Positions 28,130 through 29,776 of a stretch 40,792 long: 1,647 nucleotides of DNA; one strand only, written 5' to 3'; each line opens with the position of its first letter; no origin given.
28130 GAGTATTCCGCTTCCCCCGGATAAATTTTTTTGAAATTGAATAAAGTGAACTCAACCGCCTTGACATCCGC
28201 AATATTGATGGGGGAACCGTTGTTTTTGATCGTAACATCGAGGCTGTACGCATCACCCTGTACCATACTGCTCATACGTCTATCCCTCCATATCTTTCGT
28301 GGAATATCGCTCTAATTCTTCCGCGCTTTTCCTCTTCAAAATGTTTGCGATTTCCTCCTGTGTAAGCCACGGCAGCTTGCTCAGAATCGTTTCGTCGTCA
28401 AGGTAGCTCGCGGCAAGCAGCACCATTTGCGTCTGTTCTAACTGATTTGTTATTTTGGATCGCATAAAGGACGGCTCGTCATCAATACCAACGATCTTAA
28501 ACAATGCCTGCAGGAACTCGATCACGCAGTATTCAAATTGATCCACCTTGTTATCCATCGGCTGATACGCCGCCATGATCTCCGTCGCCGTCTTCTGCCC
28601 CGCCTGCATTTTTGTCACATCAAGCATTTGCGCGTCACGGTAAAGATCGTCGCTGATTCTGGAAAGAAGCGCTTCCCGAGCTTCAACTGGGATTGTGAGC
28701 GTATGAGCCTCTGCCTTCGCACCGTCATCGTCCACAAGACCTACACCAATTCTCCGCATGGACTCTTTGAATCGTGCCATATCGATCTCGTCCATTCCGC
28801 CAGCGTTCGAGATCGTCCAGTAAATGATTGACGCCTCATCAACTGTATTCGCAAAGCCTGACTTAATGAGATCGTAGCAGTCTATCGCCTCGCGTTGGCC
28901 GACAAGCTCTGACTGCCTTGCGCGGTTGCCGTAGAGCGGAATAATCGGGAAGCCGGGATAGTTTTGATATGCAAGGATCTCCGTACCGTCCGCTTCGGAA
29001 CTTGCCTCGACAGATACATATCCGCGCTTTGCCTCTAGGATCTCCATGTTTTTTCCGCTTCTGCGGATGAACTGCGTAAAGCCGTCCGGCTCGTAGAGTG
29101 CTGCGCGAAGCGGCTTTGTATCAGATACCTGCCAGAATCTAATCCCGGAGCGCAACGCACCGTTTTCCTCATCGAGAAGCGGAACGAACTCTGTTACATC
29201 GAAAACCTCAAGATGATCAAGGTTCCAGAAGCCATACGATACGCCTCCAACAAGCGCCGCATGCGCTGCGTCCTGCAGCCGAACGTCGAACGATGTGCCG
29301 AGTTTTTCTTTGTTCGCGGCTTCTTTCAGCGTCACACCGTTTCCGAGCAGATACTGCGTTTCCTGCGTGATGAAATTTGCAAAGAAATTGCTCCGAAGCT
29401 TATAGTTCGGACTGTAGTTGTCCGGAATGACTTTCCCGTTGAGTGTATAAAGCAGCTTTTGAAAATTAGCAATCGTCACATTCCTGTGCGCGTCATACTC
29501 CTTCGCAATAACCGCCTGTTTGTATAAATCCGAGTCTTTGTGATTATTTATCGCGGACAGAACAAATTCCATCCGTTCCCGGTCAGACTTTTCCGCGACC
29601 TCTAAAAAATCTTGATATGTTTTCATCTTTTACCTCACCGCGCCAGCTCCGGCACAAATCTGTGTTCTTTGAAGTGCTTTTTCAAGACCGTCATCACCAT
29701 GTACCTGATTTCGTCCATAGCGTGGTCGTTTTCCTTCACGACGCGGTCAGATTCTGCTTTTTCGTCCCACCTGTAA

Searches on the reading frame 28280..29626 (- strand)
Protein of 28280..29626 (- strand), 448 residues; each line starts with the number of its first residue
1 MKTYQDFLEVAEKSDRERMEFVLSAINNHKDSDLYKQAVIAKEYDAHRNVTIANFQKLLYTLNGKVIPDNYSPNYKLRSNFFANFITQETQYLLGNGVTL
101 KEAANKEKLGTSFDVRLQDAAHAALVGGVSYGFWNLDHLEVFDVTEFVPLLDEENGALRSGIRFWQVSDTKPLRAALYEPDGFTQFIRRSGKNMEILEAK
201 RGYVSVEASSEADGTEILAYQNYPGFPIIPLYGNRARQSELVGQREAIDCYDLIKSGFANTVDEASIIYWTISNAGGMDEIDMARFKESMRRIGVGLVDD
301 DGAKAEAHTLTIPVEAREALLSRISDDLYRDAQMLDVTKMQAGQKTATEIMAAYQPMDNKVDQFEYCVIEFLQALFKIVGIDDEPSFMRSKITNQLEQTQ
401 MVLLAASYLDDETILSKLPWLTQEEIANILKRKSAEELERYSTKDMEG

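Call 8: search_protein_families(library=pfam, proteins=[window:28280-29626:-], max_evalue=0.1)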
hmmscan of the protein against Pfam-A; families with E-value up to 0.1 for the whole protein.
window:28280-29626:- (448 aa): 1 family
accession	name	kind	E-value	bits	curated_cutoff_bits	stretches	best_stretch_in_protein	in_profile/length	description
PF05133.19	SPP1_portal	-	4.8e-32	111.9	25.5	1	43-436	3-413/416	Phage portal protein, SPP1 Gp6-like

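Call 9: search_protein_families(library=phrogs, proteins=[window:28280-29626:-], max_evalue=0.01)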
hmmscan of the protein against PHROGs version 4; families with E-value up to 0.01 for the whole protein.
window:28280-29626:- (448 aa): 2 families
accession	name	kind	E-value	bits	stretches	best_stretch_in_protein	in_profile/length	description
phrog_64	-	head and packaging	7.5e-43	147.8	1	16-439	72-501/547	portal protein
phrog_9064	-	head and packaging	3.1e-09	37.8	1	247-434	10-207/228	portal protein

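Call 11: search_dna_similar(query=window:28280-29626:-, collection=phages, mode=protein, max_rows=25)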
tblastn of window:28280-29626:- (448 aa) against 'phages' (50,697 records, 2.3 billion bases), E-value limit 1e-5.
Records with a match: 102; places in all: 102; records where one place covers at least 80% of the query: 80.
Best place of each record, by identity: 60-80% 1; <60% 101.
By first word of the organism name: Clostridium 24; Lactobacillus 14; Lactococcus 12; Streptococcus 11; Bacillus 10; Bacteriophage 7; Staphylococcus 5; Enterococcus 4; Clostridioides 3; Stenotrophomonas 3; and 6 more.
By host as written in the record: - 15; Clostridium perfringens 12; Lactococcus lactis 10; Bacillus subtilis 8; Lactobacillus helveticus 6; Clostridium difficile 4; Enterococcus faecalis 4; Listeria monocytogenes 3; and 32 more.
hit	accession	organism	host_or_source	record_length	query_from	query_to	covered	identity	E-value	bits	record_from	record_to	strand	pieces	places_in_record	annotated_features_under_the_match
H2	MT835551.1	Bacteriophage sp.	human fecal samples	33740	1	448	100%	73.0%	0e+0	706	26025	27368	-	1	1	record has no annotation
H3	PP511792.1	Dulem virus 33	Propithecus coquereli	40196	1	442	99%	59.3%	7e-166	523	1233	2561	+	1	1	portal protein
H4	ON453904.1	Flavonifractor phage Chenonceau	Flavonifractor plautii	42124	3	418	93%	49.4%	2e-129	417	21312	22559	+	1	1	portal protein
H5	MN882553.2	Butyrivibrio virus Ceridwen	Butyrivibrio fibrisolvens DSM 3071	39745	1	440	98%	45.1%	3e-118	385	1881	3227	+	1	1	portal protein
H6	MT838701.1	Bacteriophage sp.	human fecal samples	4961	1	446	100%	43.4%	2e-122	395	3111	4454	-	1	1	record has no annotation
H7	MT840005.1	Bacteriophage sp.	human fecal samples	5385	3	407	90%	39.5%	5e-90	304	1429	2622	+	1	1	record has no annotation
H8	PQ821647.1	Clostridium phage HMD-PC1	Clostridium perfringens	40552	1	436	97%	32.5%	3e-62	224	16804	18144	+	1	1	portal protein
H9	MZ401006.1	Clostridium phage CPQ4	Clostridium perfringens JCM 1290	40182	1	436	97%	32.5%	5e-62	223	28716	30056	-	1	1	portal protein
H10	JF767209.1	Clostridium phage phiCP34O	Clostridium perfringens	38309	1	437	98%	32.3%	4e-62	223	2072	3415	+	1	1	phage portal protein SPP1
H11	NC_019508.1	Clostridium phage phiCP34O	Clostridium perfringens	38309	1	437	98%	32.3%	4e-62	223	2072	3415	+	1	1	portal protein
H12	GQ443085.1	Clostridium phage phiCP26F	Clostridium perfringens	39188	1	436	97%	32.3%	5e-62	223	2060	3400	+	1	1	phi26F_gp4: phage portal protein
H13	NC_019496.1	Clostridium phage phiCP26F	Clostridium perfringens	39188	1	436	97%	32.3%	5e-62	223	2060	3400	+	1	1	phi26F_gp4: portal protein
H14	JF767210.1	Clostridium phage phiCP9O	Clostridium perfringens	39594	1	436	97%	32.3%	5e-62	223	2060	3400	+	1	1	phage portal protein SPP1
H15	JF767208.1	Clostridium phage phiCP13O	Clostridium perfringens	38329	1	437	98%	32.0%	6e-62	223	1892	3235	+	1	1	phage portal protein SPP1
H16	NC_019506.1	Clostridium phage phiCP13O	Clostridium perfringens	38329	1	437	98%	32.0%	6e-62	223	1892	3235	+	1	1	portal protein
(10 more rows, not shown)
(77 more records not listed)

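Call 12: get_annotated_region(hit=H2, flank=7000)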
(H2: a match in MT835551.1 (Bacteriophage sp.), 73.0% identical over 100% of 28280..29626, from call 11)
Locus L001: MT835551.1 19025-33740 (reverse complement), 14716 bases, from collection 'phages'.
description: UNVERIFIED: Bacteriophage sp. clone scaffold_155 genomic sequence.
organism: Bacteriophage sp. (NCBI taxid 38018)
taxonomy: Viruses
host: -; source: human fecal samples; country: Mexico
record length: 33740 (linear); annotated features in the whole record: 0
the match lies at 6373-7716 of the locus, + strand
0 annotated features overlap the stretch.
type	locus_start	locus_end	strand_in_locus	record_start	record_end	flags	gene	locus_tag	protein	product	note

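Call 13: get_annotated_region(hit=H3, flank=7000)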
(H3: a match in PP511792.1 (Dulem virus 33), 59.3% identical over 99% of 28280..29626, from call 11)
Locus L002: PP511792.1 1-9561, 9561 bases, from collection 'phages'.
description: Dulem virus 33 isolate Duke_28FS_2, complete genome.
organism: Dulem virus 33 (NCBI taxid 3145751)
taxonomy: Viruses; Duplodnaviria; Heunggongvirae; Uroviricota; Caudoviricetes
host: Propithecus coquereli; source: feces; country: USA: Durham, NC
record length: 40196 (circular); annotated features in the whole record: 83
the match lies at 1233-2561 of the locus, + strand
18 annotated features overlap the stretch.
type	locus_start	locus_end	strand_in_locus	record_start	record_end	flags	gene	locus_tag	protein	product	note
CDS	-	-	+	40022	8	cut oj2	-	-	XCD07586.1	hypothetical protein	-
CDS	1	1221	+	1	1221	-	-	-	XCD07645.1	terminase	-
CDS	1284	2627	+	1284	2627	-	-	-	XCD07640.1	portal protein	-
CDS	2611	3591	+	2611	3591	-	-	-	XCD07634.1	minor capsid protein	-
CDS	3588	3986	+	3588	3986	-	-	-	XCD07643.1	tail protein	-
CDS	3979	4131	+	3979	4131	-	-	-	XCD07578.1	hypothetical protein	-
CDS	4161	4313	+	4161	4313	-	-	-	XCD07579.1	hypothetical protein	-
CDS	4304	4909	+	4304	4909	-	-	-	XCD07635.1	minor structural protein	-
CDS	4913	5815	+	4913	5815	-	-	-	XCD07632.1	major head protein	-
CDS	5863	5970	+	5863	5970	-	-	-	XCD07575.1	hypothetical protein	-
CDS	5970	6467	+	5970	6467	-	-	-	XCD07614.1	hypothetical protein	-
CDS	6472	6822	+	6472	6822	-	-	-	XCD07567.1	head closure knob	-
CDS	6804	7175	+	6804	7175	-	-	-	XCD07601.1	hypothetical protein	-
CDS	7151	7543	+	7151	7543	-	-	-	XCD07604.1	hypothetical protein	-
CDS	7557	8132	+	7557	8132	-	-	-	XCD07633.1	major tail protein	-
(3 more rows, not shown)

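Call 14: get_annotated_region(hit=H4, flank=7000)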
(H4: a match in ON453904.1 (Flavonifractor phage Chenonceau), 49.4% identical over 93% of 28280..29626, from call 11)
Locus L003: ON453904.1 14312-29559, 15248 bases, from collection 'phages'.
description: Flavonifractor phage Chenonceau, complete genome.
organism: Flavonifractor phage Chenonceau (NCBI taxid 2951976)
taxonomy: Viruses
host: Flavonifractor plautii; source: feces; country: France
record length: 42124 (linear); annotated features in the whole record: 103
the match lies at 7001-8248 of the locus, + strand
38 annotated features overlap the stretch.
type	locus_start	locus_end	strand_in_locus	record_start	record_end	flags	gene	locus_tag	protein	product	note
CDS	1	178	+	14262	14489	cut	-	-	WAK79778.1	hypothetical protein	rasttk_feature_creation_tool=/opt/patric-common/ runtime/bin/phanotate version 1.5.0; ...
CDS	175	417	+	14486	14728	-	-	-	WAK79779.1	hypothetical protein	rasttk_feature_creation_tool=/opt/patric-common/ runtime/bin/phanotate version 1.5.0; ...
CDS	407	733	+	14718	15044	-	-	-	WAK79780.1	hypothetical protein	rasttk_feature_creation_tool=/opt/patric-common/ runtime/bin/phanotate version 1.5.0; ...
CDS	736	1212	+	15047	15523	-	-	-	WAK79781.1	hypothetical protein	rasttk_feature_creation_tool=/opt/patric-common/ runtime/bin/phanotate version 1.5.0; ...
CDS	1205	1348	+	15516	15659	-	-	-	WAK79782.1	hypothetical protein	rasttk_feature_creation_tool=/opt/patric-common/ runtime/bin/phanotate version 1.5.0; ...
CDS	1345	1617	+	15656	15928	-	-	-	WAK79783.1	hypothetical protein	rasttk_feature_creation_tool=/opt/patric-common/ runtime/bin/phanotate version 1.5.0; ...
CDS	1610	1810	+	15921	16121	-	-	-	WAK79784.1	hypothetical protein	rasttk_feature_creation_tool=/opt/patric-common/ runtime/bin/phanotate version 1.5.0; ...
CDS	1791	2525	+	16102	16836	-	-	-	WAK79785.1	hypothetical protein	rasttk_feature_creation_tool=/opt/patric-common/ runtime/bin/phanotate version 1.5.0; ...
CDS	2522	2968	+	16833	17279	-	-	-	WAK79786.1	hypothetical protein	rasttk_feature_creation_tool=/opt/patric-common/ runtime/bin/phanotate version 1.5.0; ...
CDS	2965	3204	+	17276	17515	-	-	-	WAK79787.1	Lar-like restriction alleviation protein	rasttk_feature_creation_tool=/opt/patric-common/ runtime/bin/phanotate version 1.5.0; HHpred against PHROGS v3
CDS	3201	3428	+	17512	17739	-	-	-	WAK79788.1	hypothetical protein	rasttk_feature_creation_tool=/opt/patric-common/ runtime/bin/phanotate version 1.5.0; ...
CDS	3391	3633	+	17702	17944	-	-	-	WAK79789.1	hypothetical protein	rasttk_feature_creation_tool=/opt/patric-common/ runtime/bin/phanotate version 1.5.0; ...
CDS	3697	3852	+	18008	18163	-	-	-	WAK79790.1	transcriptional regulator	rasttk_feature_creation_tool=/opt/patric-common/ runtime/bin/phanotate version 1.5.0; HHpred against PHROGS v3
CDS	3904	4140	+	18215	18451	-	-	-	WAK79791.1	hypothetical protein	rasttk_feature_creation_tool=/opt/patric-common/ runtime/bin/phanotate version 1.5.0; ...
CDS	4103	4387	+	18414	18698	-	-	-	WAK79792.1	hypothetical protein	rasttk_feature_creation_tool=/opt/patric-common/ runtime/bin/phanotate version 1.5.0; ...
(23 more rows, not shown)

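Call 15: get_annotated_region(hit=H5, flank=7000)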
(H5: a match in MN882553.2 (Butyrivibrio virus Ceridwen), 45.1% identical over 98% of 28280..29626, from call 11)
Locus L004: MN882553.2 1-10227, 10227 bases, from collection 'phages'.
description: Butyrivibrio virus Ceridwen, complete genome.
organism: Butyrivibrio virus Ceridwen (NCBI taxid 2696359)
taxonomy: Viruses; Duplodnaviria; Heunggongvirae; Uroviricota; Caudoviricetes
host: Butyrivibrio fibrisolvens DSM 3071; source: -; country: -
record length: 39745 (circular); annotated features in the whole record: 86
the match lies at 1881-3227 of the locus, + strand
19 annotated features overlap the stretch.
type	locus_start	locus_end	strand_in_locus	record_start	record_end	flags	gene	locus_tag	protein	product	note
CDS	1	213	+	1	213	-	-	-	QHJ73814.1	hypothetical protein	Hypothetical coding region with unknown function. ORF predicted by GeneMarkS-2, Glimmer3, Phanotate-v1.1.2, ...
regulatory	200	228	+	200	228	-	-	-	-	promoter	promoter predicted by PhagePromoter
regulatory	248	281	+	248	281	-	-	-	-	terminator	Predicted by FindTerm v2.8.1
CDS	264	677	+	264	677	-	-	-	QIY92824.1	DNA packaging protein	Pfam DNA-packaging protein. ORF predicted by GeneMarkS-2. Alternative ORF starting points predicted at 267 by Glimmer3, ...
CDS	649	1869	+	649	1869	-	-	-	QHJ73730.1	terminase large subunit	Similar to large subunit terminase in Lactobacillus phage iLp1308 (VOG4544, YP_009208838.1), Pfam (PF03237.15, ...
CDS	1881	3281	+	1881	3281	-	-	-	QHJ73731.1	portal protein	Similar to phage portal protein SPP1 in Clostridium phage phiCP13O (VOG0720, YP_007005019.1), Pfam (PF05133.14), ...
CDS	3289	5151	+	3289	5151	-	-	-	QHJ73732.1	hypothetical protein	Pfam Phage Mu protein involved in phage head morphogeneis (PF04233.14). ORF predicted by GeneMarkS-2, Glimmer3, ...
CDS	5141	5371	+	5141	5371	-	-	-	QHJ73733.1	hypothetical protein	Hypothetical coding region with unknown function. ORF predicted by GeneMarkS-2, Glimmer3, Phanotate-v1.1.2, ...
CDS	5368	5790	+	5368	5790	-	-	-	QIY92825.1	putative tail component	Pfam putative tail component (PF04883.12), TIGRfam phage morphogenesis family. Protein thought be involved in tail ...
regulatory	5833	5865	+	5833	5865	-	-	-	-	promoter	promoter predicted by PhagePromoter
regulatory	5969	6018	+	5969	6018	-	-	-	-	terminator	Predicted by FindTerm v2.8.1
CDS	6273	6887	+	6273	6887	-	-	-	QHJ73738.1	fibronectin autolysin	Similar to fibronectin autolysin in Clostridium phage phiCP39-O (VOG4555, YP_002265421.1), Pfam minor structural ...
CDS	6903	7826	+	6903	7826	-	-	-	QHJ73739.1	putative head protein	Similar to uncharacterised hypothetical protein in Enterococcus phage phiFL1A (673832.D2IYW7_9CAUD, VOG1319, ...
CDS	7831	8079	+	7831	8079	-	-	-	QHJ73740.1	hypothetical protein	Similar to uncharacterised hypothetical protein in Staphylococcus virus 29 (320846.Q4ZB39_9CAUD, VOG4543, YP_240537.1) ...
CDS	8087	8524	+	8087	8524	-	-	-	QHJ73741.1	hypothetical protein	Similar to uncharacterised hypothetical protein in Clostridium phage phiCP26F (673376.F2VHX0_9CAUD, VOG1276, ...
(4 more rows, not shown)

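Call 31: find_related_loci(query=window:28280-29626:-, collection=viral_contigs, flank=9000)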
Query window:28280-29626:- (448 aa) in viral_contigs; peptide patterns used: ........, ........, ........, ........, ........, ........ (x = any residue, [..] = any of these).
229 stretches matched a pattern; 224 encode a relative of the query (tblastn E <= 1e-3); the best 80 are kept; 80 distinct loci.
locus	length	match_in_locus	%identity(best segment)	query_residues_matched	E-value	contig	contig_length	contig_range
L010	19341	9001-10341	100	1-447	0e+0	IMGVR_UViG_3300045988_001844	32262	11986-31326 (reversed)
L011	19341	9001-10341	99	1-447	0e+0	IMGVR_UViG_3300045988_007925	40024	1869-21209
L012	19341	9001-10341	99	1-447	0e+0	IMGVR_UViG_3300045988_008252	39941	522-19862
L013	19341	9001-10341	99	1-447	0e+0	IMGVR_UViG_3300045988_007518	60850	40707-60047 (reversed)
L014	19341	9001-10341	99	1-447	0e+0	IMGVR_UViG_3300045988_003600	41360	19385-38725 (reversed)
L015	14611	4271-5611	99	1-447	0e+0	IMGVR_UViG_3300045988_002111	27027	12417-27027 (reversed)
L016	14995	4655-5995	99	1-447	0e+0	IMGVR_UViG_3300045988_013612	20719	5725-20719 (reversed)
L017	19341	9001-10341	99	1-447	0e+0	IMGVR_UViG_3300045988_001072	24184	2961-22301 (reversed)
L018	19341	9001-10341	99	1-447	0e+0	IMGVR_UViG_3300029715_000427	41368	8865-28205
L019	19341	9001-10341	99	1-447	0e+0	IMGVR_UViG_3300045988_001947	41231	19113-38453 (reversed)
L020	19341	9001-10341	99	1-447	0e+0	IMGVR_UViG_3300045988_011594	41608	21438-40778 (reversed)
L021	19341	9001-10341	99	1-447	0e+0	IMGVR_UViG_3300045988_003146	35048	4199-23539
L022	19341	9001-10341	99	1-447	0e+0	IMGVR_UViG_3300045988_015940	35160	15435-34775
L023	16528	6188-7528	99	1-447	0e+0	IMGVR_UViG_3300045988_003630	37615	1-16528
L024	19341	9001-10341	99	1-447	0e+0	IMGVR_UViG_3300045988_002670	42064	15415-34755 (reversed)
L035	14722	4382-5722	99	1-447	0e+0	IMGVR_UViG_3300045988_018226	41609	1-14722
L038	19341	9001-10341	98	1-447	0e+0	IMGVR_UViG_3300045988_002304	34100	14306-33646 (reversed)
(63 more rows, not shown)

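Call 37: search_protein_families(library=pfam, proteins=[L023:8997-10139:+, L001:8375-9037:+, L001:9022-9414:+, L035:6265-6888:+, L035:7630-8616:+, L012:13634-14035:+, L012:13227-13637:+, L038:11518-12360:+], max_evalue=0.05)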
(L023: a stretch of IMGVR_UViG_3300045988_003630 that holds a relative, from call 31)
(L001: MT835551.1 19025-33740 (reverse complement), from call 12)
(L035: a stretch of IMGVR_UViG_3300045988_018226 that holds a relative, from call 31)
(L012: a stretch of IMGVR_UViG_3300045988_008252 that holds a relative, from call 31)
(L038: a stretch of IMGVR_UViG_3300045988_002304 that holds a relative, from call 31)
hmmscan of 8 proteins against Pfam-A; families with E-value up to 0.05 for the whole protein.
L023:8997-10139:+ (380 aa): 2 families
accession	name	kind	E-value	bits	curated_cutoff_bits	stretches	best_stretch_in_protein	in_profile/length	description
PF19789.6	DUF6273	-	4.2e-11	43.4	23.5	1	256-380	49-170/172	Domain of unknown function (DUF6273)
PF13620.12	CarboxypepD_reg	-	0.0014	19.3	32.3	1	58-119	15-79/82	Carboxypeptidase regulatory-like domain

L001:8375-9037:+ (220 aa): 0 families

L001:9022-9414:+ (130 aa): 0 families

L035:6265-6888:+ (207 aa): 0 families

L035:7630-8616:+ (328 aa): 1 family
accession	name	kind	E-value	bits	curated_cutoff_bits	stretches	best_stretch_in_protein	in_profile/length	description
PF19789.6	DUF6273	-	3.6e-10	40.4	23.5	1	199-327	32-169/172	Domain of unknown function (DUF6273)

L012:13634-14035:+ (133 aa): 1 family
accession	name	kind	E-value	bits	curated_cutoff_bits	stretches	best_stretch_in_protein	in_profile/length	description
PF02839.19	CBM_5_12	-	1.6e-19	70.1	26.2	2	36-77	1-43/44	Carbohydrate-binding module family 5/12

L012:13227-13637:+ (136 aa): 0 families

L038:11518-12360:+ (280 aa): 0 families

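Call 38: search_protein_families(library=pfam, proteins=[L001:7700-8041:+], max_evalue=0.05)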
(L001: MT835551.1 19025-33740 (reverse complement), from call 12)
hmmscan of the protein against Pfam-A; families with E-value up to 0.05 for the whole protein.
L001:7700-8041:+ (113 aa): 0 families

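Call 40: find_related_loci(query=window:28280-29626:-, collection=genome_contigs, flank=10000)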
Query window:28280-29626:- (448 aa) in genome_contigs; peptide patterns used: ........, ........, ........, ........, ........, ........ (x = any residue, [..] = any of these).
84 stretches matched a pattern; 13 encode a relative of the query (tblastn E <= 1e-3); 13 distinct loci.
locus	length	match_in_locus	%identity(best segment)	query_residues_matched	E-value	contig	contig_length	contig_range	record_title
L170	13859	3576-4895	88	1-440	0e+0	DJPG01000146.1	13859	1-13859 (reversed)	MAG TPA_asm: Firmicutes bacterium UBA6418 UBA6418_contig_7270, whole genome shotgun sequence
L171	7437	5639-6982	80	1-448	0e+0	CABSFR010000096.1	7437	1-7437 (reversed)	MAG TPA_asm: uncultured Clostridiales bacterium isolate MGYG-HGUT-02250 genome assembly, contig: GUT_GENOME139809_96, wh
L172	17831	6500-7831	54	1-442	2e-157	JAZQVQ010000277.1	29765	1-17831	MAG: Eubacteriales bacterium isolate T1900045168_TC20190162.MAGScoT_cleanbin_000007 SGB_5174_k141_1888663, whole genome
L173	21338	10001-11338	52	1-444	1e-155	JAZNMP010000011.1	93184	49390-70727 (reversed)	MAG: Lachnospiraceae bacterium isolate T1900044661_TS20190127.MAGScoT_cleanbin_000016 SGB_1525_k141_2471422, whole genom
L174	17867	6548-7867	53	1-441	6e-152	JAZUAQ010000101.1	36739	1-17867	MAG: Oscillospiraceae bacterium isolate T1900045319_YK20190008.MAGScoT_cleanbin_000037 SGB_6340_k141_2497036, whole geno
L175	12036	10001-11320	51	1-440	3e-146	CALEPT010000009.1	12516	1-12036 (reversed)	MAG TPA_asm: uncultured Ruminococcus sp. isolate ERR1278072_bin.68_CONCOCT_v1.1_MAG genome assembly, contig: ERZ842375.3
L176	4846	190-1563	48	1-448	3e-138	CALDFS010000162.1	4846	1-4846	MAG TPA_asm: uncultured Ruminococcus sp. isolate SRR2857969_bin.50_CONCOCT_v1.1_MAG genome assembly, contig: ERZ505737.1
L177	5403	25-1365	47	1-442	1e-136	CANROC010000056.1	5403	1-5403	MAG: uncultured Oscillospiraceae bacterium isolate Lapin-020__bin26 genome assembly, contig: Lapin-020__NODE_23335_lengt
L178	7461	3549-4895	45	1-438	9e-126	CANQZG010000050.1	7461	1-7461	MAG: uncultured Muribaculaceae bacterium isolate Lapin-018__bin5 genome assembly, contig: Lapin-018__NODE_10564_length_7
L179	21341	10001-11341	44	1-442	6e-125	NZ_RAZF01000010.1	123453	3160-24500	Acutalibacter sp. 1XD8-33 Scaffold9_1, whole genome shotgun sequence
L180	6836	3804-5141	44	1-432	2e-113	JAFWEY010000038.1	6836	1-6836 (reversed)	MAG: Clostridia bacterium isolate RGIG5678 Sheep_Duodenum.Co__c201311, whole genome shotgun sequence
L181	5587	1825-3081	40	1-418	2e-92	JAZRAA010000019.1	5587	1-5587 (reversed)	MAG: Acutalibacteraceae bacterium isolate T1900045150_TC20190144.MAGScoT_cleanbin_000002 SGB_4951_k141_2815026, whole ge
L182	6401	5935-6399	46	1-152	4e-37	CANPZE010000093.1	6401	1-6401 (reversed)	MAG: uncultured Lachnospiraceae bacterium isolate Lapin-002__bin9 genome assembly, contig: Lapin-002__NODE_16204_length_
